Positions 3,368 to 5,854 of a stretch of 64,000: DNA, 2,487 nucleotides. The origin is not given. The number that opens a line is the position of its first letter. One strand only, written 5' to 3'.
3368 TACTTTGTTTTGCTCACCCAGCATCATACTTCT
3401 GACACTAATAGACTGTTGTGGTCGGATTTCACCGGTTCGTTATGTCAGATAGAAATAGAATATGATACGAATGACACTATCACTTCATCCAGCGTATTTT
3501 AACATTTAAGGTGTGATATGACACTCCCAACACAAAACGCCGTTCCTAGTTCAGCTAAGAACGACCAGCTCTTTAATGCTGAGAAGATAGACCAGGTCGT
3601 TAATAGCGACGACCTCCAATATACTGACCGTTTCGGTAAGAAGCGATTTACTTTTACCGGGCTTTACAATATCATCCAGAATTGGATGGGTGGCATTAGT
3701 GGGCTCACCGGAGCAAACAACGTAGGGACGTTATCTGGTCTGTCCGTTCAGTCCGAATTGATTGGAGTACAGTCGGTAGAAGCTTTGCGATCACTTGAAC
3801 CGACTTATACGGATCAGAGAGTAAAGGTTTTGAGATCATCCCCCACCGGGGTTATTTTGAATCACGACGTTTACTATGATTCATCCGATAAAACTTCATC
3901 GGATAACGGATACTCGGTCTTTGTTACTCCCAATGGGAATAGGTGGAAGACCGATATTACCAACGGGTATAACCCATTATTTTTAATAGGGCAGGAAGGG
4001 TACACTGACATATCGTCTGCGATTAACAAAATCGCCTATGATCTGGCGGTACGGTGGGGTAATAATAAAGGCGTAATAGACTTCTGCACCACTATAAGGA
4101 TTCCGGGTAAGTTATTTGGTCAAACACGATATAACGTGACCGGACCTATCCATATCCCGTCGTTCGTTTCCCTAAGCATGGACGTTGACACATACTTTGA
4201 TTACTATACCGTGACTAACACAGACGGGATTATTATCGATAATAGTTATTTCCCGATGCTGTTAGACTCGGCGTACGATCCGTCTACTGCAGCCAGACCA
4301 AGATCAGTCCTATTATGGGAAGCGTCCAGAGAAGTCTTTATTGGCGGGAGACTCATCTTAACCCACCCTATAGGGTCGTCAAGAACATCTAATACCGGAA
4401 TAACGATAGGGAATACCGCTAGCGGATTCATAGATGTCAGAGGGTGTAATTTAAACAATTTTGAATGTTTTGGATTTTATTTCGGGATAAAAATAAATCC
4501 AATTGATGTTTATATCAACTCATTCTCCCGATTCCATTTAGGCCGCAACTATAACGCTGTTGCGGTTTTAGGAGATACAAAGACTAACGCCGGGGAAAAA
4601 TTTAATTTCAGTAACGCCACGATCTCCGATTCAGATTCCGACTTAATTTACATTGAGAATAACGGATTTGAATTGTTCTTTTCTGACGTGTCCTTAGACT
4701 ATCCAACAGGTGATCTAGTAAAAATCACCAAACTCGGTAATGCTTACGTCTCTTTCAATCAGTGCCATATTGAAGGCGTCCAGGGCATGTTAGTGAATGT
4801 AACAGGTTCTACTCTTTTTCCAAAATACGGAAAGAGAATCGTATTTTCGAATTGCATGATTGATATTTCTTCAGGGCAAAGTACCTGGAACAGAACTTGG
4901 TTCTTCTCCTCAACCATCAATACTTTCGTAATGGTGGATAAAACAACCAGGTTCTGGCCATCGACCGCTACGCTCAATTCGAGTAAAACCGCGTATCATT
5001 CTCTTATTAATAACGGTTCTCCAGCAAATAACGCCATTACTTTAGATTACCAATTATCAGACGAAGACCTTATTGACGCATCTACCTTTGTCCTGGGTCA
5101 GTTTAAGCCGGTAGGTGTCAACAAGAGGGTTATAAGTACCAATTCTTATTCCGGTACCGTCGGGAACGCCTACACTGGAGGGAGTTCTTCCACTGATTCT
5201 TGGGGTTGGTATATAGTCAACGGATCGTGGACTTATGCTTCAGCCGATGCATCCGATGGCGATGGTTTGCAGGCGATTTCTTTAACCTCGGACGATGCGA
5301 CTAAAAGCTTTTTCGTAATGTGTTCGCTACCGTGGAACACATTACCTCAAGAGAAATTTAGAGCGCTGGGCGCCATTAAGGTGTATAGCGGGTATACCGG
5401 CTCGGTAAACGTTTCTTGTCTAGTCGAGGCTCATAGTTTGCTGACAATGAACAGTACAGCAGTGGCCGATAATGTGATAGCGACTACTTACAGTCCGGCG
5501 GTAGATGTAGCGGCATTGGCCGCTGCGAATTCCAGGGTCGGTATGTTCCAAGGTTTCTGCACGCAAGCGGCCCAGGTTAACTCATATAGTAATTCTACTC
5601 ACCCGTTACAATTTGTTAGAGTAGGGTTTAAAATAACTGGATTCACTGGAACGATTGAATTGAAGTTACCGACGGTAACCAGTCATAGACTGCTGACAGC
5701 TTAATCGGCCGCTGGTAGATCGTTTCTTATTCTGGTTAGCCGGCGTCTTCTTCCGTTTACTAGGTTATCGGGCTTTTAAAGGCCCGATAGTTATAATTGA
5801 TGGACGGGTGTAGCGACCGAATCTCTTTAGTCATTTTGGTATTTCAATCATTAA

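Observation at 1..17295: Arsenal of at least seven receptor-binding (tailspike/fibre) genes sharing one N-terminal anchor module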

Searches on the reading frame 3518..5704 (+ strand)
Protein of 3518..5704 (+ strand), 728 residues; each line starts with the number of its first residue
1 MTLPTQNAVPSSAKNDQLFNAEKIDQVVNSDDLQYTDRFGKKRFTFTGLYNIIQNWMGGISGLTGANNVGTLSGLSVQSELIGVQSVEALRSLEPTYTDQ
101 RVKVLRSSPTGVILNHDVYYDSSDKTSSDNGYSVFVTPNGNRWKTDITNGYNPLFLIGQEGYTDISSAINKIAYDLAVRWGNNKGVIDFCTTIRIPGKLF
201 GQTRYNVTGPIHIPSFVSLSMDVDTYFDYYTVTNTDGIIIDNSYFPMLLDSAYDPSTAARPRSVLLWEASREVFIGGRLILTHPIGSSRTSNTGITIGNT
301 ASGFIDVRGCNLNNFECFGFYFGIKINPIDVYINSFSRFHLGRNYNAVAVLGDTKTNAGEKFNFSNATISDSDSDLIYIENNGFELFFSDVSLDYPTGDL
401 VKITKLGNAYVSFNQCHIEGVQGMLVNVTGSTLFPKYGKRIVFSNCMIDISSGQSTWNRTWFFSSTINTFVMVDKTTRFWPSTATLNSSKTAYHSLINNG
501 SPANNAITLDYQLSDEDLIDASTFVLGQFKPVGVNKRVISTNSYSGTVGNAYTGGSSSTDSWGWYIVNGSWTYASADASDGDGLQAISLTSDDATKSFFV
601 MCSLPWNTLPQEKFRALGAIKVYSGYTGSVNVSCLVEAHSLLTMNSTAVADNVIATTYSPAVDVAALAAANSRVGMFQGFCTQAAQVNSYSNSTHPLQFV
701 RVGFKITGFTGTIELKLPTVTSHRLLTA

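Call 16: search_protein_families(library=pfam, max_evalue=0.01, proteins=[window:3518-5704:+])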
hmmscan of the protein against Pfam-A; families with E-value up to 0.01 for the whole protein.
window:3518-5704:+ (728 aa): 0 families

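Call 17: search_protein_families(library=phrogs, max_evalue=0.001, proteins=[window:3518-5704:+])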
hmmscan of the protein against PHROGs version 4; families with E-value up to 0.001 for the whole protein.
window:3518-5704:+ (728 aa): 7 families
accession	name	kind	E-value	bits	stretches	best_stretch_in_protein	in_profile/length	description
phrog_9823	-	tail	4.7e-16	59.3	1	79-429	145-514/725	tail fiber protein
phrog_38183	-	tail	3.6e-10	39.7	1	80-199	167-286/643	tail protein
phrog_31454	-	unknown function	7e-07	28.6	1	67-177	81-189/799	-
phrog_3257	-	unknown function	3.8e-06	27.3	1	3-49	8-54/263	-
phrog_4250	-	tail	3e-05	23.6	1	51-206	122-271/786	EPS depolymerase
phrog_17640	-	tail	7.1e-05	23.2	1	84-145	82-143/431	tail fiber protein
phrog_17635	-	tail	0.00059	19.2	1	1-51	6-56/721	tail fiber protein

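Call 44: search_solved_structures(query=window:3518-5704:+, max_evalue=1)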
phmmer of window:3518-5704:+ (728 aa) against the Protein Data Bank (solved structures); distinct sequences matched with E-value up to 1: 3.
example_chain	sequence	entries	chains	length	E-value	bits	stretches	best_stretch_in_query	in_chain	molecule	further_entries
9occ_G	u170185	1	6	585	1e-09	40.6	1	2-56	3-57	Putative tail protein gp13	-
7bzx_B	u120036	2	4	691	0.037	15.6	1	299-399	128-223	1-deoxy-D-xylulose-5-phosphate synthase, chloroplastic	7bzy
2xeh_A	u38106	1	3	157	0.85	11.1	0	139-176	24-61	NI3C MUT6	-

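Call 47: find_homologous_proteins(query=window:3728-5704:+, max_evalue=0.001)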
Query window:3728-5704:+ (658 aa): 62 proteins with E <= 0.001 among 8000 candidates.
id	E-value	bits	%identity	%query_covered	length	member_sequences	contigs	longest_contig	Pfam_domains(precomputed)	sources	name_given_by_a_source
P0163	0.0e+0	1485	100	100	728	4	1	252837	PF27114.1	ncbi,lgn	-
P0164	0.0e+0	1041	70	98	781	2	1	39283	PF27114.1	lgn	-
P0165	0.0e+0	1038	70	97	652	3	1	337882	PF27114.1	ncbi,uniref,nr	ncbi:Uncharacterised protein [Klebsiella variicola]|uniref:hypothetical protein n=1 Tax=Klebsiella v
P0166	0.0e+0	1032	69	98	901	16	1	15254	PF27114.1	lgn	-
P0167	0.0e+0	1031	70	98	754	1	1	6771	PF27114.1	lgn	-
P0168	0.0e+0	1028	70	97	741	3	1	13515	PF27114.1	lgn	-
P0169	0.0e+0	1027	69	98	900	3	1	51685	PF27114.1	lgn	-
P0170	0.0e+0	1027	68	98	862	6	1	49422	PF27114.1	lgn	-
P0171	0.0e+0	1025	68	98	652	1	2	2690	PF27114.1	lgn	-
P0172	0.0e+0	1024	68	98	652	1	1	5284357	PF27114.1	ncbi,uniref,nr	ncbi:hypothetical protein RJ629_09275 [Klebsiella quasipneumoniae]|uniref:hypothetical protein n=1 T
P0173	0.0e+0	1024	68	98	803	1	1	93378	PF27114.1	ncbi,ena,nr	ncbi:TPA: hypothetical protein NBJ78_002429 [Klebsiella pneumoniae]|nr:hypothetical protein [Klebsie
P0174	0.0e+0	1019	68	98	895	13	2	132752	PF27114.1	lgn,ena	-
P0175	0.0e+0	1013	67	98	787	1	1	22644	PF18668.7,PF27114.1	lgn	-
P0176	0.0e+0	1011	67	98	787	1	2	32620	PF18668.7,PF27114.1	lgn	-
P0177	0.0e+0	1011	68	98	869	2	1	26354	PF27114.1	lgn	-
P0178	1.4e-297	1007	67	98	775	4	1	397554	PF09008.16,PF27114.1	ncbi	ncbi:TPA: phage tailspike protein [Klebsiella variicola]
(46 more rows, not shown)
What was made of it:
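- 3518..5704 (+): Tailspike of 728 aa. Anchor class CD, subtype 'SSAKN'; N-module about 3518-3697. Beta-helix depolymerase fold. It starts 15 nt after the previous gene. 62 homologous bodies, mostly in Klebsiella genomes, sit behind other anchor types (call 47).
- About 70%-identical bodies sit behind Head_binding (PF09008) or Tail_spike_N (PF18668) N-termini (call 47).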

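Call 50: find_encoding_contigs(protein=P0163, flank=10000, max_places=4)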
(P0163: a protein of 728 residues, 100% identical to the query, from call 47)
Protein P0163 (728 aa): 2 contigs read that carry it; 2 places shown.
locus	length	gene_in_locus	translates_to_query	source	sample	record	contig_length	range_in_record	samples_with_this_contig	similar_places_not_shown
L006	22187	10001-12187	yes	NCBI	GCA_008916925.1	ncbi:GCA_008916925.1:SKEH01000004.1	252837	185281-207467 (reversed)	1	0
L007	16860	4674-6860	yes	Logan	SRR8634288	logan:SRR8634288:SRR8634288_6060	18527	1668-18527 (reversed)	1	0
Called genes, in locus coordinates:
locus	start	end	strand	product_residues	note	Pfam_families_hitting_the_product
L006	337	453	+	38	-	-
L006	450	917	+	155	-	PF23474:Acb1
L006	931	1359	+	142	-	-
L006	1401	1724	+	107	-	-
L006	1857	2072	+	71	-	-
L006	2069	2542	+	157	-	-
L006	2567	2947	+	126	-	-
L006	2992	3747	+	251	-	-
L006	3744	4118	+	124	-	-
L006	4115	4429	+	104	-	-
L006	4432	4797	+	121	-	-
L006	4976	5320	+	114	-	-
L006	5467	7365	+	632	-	PF27114:Phage_tail_beta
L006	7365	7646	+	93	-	-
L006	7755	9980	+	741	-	PF25692:Phage_depo_C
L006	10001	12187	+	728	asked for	PF27114:Phage_tail_beta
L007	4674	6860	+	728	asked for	PF27114:Phage_tail_beta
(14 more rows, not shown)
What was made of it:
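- Closest known: Klebsiella phages Miami, KPN8, YC1. Different: The 3518 body does recur in SKEH01000004 (calls 47, 50).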

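Call 74: predict_structure(alignment_id=A5)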
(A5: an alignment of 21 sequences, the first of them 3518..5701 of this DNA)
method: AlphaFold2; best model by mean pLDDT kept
length: 728 residues; sequences in the alignment: 21
mean_pLDDT: 74.4   pTM: 0.61
mean pLDDT of the five models: 74.4, 73.5, 72.2, 72.0, 70.4
residues with pLDDT >= 90: 227; 70-90: 237; 50-70: 162; < 50: 102
segments of 3 or more residues with pLDDT < 50: 1-11, 38-79, 483-504, 516-535
pLDDT, mean of each block of 10 residues (from residue 1): 34 54 54 49 42 40 30 37 85 91 86 86 92 94 91 90 92 89 64 86 90 90 94 90 76 56 57 91 83 84 58 94 82 82 94 66 93 93 87 92 87 94 86 68 89 63 78 79 42 28 55 49 42 54 80 67 78 80 82 92 72 78 91 87 59 82 79 77 71 66 92 86 58
secondary structure, 60 per line:
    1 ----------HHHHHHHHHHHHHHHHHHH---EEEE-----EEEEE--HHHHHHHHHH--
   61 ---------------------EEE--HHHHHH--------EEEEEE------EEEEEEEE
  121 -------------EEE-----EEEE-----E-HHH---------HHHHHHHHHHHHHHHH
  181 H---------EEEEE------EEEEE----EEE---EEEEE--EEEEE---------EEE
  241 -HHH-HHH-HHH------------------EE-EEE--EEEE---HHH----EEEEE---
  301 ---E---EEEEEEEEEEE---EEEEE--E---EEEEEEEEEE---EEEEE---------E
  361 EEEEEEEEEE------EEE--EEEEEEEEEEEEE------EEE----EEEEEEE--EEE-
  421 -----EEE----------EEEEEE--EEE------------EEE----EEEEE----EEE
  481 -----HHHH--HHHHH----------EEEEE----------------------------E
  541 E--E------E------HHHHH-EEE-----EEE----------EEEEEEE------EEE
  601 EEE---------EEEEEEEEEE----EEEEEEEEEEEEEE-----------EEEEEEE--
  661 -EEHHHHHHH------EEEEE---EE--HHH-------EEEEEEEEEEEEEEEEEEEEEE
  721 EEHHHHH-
elements in order (helices of 4 or more, strands of 3 or more residues): H11-29 E33-36 E42-46 H49-58 E82-84 H87-92 E101-106 E113-120 E134-136 E142-145 H165-181 E191-195 E202-206 E211-213 E217-221 E224-228 E238-240 E274-276 E279-282 E293-297 E308-318 E322-326 E333-342 E346-350 E360-370 E377-379 E382-394 E401-403 E408-414 E417-419 E426-428 E439-444 E447-449 E462-464 E469-473 E478-480 H486-489 H492-496 E507-511 H558-562 E564-566 E572-574 E585-591 E598-603 E613-622 E627-640 E652-658 H664-670 E677-681 E699-722 H723-727
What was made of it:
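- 3518..5704 (+): AF2 model pLDDT 74.4 (call 74).
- On Sf11 gp13-type N-terminal tailspike anchor: The monomer AF2 model of the anchor has pLDDT 34-54 (call 74).
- The AF2 monomer model gives the anchor low confidence, pLDDT 34-54 (call 74). The AF2 monomer model gives the module low confidence (call 74).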

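Call 80: fold_search(model_id=the predicted structure, library=pdb)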
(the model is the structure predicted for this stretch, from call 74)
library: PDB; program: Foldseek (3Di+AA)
matches with E <= 10: 1235; with E <= 0.001: 56
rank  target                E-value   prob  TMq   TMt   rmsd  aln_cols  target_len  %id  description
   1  8iq5_D                2.2e-16  1.00  0.56  0.70   6.1       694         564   13  Crystal structure of trimeric K2-2 TSP (released 2024-02-21)
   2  8iq5_A                3.2e-16  1.00  0.56  0.71   5.9       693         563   13  Crystal structure of trimeric K2-2 TSP (released 2024-02-21)
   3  8iq9_B                1.7e-15  1.00  0.56  0.71   5.9       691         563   12  Crystal structure of trimeric K2-2 TSP in complex with tetrasaccharide and octasaccharide (released 2024-02-21)
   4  8iq9_A                1.7e-15  1.00  0.56  0.70   6.1       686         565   13  Crystal structure of trimeric K2-2 TSP in complex with tetrasaccharide and octasaccharide (released 2024-02-21)
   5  8iqe_D                3.0e-15  1.00  0.52  0.66   6.5       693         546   12  Crystal structure of tetrameric K2-2 TSP (released 2024-02-21)
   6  8iqe_B                1.1e-14  1.00  0.52  0.68   6.4       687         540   11  Crystal structure of tetrameric K2-2 TSP (released 2024-02-21)
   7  8iqe_C                1.7e-14  1.00  0.55  0.68   6.6       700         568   13  Crystal structure of tetrameric K2-2 TSP (released 2024-02-21)
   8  7xyc_A                3.1e-14  1.00  0.57  0.71   6.0       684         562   13  CryoEM structure of Klebsiella phage Kp7 type II tail fiber gp52 in vitro (released 2023-06-07)
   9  8iqe_A                3.4e-14  1.00  0.51  0.63   8.0       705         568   12  Crystal structure of tetrameric K2-2 TSP (released 2024-02-21)
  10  5w6h_A                1.9e-12  1.00  0.41  0.43  10.4       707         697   12  Crystal structure of Bacteriophage CBA120 tailspike protein 4 enzymatically active domain (TSP4dN, orf213) (released 2018-10-24)
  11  6w4q_B                1.1e-11  1.00  0.39  0.38  14.4       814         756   11  Crystal structure of full-length tailspike protein 2 (TSP2, ORF211) ) from Escherichia coli O157:H7 bacteriophage CAB1 (released 2021-01-20)
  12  6w4q_D                3.0e-11  1.00  0.39  0.38  14.2       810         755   11  Crystal structure of full-length tailspike protein 2 (TSP2, ORF211) ) from Escherichia coli O157:H7 bacteriophage CAB1 (released 2021-01-20)
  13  6w4q_C                3.0e-11  1.00  0.36  0.34  14.8       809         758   11  Crystal structure of full-length tailspike protein 2 (TSP2, ORF211) ) from Escherichia coli O157:H7 bacteriophage CAB1 (released 2021-01-20)
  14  6w4q_F                7.0e-11  1.00  0.37  0.36  15.1       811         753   11  Crystal structure of full-length tailspike protein 2 (TSP2, ORF211) ) from Escherichia coli O157:H7 bacteriophage CAB1 (released 2021-01-20)
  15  6w4q_A                7.7e-11  1.00  0.39  0.38  13.4       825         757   11  Crystal structure of full-length tailspike protein 2 (TSP2, ORF211) ) from Escherichia coli O157:H7 bacteriophage CAB1 (released 2021-01-20)
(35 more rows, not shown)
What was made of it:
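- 3518..5704 (+): Foldseek hit to 8iq5 at E 2e-16 (call 80).
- Closest known: CBA120 / ViI. Same: The 3518 body model resembles TSP2 and TSP4 bodies (call 80).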
